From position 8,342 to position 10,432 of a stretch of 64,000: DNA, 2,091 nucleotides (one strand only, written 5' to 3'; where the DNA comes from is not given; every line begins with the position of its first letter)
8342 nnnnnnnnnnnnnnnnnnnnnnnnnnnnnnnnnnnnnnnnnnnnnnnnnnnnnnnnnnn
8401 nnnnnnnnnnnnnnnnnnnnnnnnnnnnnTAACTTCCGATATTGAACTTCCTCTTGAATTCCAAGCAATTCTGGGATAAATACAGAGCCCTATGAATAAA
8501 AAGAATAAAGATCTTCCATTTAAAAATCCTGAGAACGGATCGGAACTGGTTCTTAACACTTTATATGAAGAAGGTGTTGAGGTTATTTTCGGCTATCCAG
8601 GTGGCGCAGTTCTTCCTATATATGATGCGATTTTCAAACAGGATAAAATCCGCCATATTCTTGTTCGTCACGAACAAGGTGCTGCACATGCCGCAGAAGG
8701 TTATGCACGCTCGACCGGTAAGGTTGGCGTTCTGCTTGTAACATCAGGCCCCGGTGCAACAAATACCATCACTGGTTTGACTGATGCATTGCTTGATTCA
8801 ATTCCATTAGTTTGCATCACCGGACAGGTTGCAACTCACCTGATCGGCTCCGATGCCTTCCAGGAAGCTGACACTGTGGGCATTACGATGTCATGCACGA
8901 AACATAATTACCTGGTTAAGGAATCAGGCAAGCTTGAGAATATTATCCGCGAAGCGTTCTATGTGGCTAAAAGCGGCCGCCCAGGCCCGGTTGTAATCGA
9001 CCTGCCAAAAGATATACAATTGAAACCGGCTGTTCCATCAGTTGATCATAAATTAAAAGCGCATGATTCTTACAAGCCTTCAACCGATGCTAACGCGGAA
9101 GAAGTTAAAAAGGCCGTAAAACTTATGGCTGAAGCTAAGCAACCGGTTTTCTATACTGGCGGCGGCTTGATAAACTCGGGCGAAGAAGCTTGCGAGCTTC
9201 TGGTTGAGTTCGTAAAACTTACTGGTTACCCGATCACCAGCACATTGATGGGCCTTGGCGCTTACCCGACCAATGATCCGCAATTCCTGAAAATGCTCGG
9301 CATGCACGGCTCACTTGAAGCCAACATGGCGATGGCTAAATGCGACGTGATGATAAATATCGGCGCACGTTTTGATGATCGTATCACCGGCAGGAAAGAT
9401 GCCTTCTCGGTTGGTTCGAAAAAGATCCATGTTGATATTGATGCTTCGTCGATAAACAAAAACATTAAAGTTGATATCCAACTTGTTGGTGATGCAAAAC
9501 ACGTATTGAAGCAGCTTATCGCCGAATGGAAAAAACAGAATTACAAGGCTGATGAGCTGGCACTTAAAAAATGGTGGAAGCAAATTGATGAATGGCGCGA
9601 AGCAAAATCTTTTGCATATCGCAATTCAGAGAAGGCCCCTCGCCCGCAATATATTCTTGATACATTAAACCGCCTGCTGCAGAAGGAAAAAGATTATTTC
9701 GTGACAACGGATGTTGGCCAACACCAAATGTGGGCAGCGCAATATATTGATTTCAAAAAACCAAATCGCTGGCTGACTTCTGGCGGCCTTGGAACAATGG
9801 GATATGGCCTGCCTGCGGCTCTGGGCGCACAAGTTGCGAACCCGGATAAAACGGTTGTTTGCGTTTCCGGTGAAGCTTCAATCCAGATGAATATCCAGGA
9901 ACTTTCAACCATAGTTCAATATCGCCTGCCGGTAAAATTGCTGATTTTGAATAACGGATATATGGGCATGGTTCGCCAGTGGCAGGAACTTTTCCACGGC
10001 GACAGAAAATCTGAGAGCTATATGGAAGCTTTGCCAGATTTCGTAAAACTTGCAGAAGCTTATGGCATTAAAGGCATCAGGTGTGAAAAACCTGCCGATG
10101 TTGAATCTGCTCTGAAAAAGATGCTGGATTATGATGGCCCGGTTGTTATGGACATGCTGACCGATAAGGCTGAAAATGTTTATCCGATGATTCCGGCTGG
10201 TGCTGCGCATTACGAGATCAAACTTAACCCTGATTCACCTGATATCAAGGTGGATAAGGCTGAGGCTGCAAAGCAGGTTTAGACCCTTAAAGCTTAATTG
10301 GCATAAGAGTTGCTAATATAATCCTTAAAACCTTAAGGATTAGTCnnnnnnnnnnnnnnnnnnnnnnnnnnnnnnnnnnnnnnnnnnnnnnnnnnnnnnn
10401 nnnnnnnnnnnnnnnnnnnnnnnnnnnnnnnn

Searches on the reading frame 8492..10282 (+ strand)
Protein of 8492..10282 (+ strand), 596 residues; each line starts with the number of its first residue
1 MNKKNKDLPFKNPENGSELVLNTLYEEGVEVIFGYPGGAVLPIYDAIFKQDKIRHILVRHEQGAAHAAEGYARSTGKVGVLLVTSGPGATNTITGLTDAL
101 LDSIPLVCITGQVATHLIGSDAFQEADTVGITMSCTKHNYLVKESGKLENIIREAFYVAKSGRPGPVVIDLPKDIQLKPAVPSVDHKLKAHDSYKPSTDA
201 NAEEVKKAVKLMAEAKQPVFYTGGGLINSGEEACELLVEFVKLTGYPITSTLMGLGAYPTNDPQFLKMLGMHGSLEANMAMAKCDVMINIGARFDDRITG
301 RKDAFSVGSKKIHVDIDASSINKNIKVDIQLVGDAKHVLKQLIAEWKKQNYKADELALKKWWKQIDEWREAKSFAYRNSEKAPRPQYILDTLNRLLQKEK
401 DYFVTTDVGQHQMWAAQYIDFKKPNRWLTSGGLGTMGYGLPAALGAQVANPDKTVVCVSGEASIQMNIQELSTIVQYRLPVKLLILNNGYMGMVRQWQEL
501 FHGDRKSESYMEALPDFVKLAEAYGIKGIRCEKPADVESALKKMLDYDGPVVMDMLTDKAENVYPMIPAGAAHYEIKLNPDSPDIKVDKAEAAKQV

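Call 6: search_protein_families(library=pfam, proteins=[window:8492-10282:+], max_evalue=0.01)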
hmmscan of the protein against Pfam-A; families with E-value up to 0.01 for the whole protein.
window:8492-10282:+ (596 aa): 3 families
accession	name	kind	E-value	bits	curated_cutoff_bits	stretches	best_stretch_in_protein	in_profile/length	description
PF02775.26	TPP_enzyme_C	-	4.1e-60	202.4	21.9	1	407-554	1-150/151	Thiamine pyrophosphate enzyme, C-terminal TPP binding domain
PF00205.28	TPP_enzyme_M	-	8.6e-43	145.8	30.4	1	205-342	1-137/137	Thiamine pyrophosphate enzyme, central domain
PF02776.23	TPP_enzyme_N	-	2.7e-40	137.3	26.8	1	15-130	2-118/119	Thiamine pyrophosphate enzyme, N-terminal TPP binding domain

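Call 9: search_protein_families(library=ncbifam, proteins=[window:8492-10282:+], max_evalue=0.01)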
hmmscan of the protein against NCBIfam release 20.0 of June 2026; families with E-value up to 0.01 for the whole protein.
window:8492-10282:+ (596 aa): 55 families (the best 25 are shown)
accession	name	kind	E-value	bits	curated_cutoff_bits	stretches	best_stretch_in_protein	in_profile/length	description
NF006581.0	PRK09107.1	equivalog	1.9e-286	951.1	974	1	14-589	11-585/595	acetolactate synthase 3 large subunit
TIGR00118.1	acolac_lg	equivalog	1.2e-235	783.2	538.35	1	15-576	2-553/557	biosynthetic-type acetolactate synthase large subunit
NF005409.0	PRK06965.1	equivalog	1.5e-231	770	1035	1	12-578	19-582/587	acetolactate synthase 3 catalytic subunit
NF005058.0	PRK06466.1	equivalog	1.5e-220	733.6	951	1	16-570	6-560/574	acetolactate synthase 3 large subunit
NF004710.0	PRK06048.1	equivalog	7.6e-216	717.9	976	1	15-576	9-556/561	acetolactate synthase large subunit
NF005228.0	PRK06725.1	equivalog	7.9e-212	704.5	991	1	15-576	17-564/571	acetolactate synthase large subunit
NF005824.0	PRK07710.1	equivalog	5.8e-211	701.8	976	1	11-574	14-565/573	acetolactate synthase large subunit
NF005651.0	PRK07418.1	subfamily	5.7e-210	698.6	942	1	12-583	17-585/617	acetolactate synthase large subunit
NF006319.0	PRK08527.1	equivalog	2.4e-209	696.5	905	1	15-579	5-560/565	acetolactate synthase large subunit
NF005860.0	PRK07789.1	equivalog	2e-207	690.3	881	1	15-582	35-603/615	acetolactate synthase large subunit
NF006524.0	PRK08978.1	equivalog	3.3e-207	689.1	738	1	15-575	2-542/548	acetolactate synthase 2 catalytic subunit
NF006525.0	PRK08979.1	equivalog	2.6e-202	673.2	1084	1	15-577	5-565/572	acetolactate synthase 3 large subunit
NF005364.0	PRK06882.1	equivalog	7.2e-200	665.1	1083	1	15-578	5-566/574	acetolactate synthase 3 large subunit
NF005936.0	PRK07979.1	equivalog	6.7e-199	661.9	1080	1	15-577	5-567/574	acetolactate synthase 3 large subunit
NF004919.0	PRK06276.1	equivalog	4.7e-198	659.2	866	1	15-577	2-557/582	acetolactate synthase large subunit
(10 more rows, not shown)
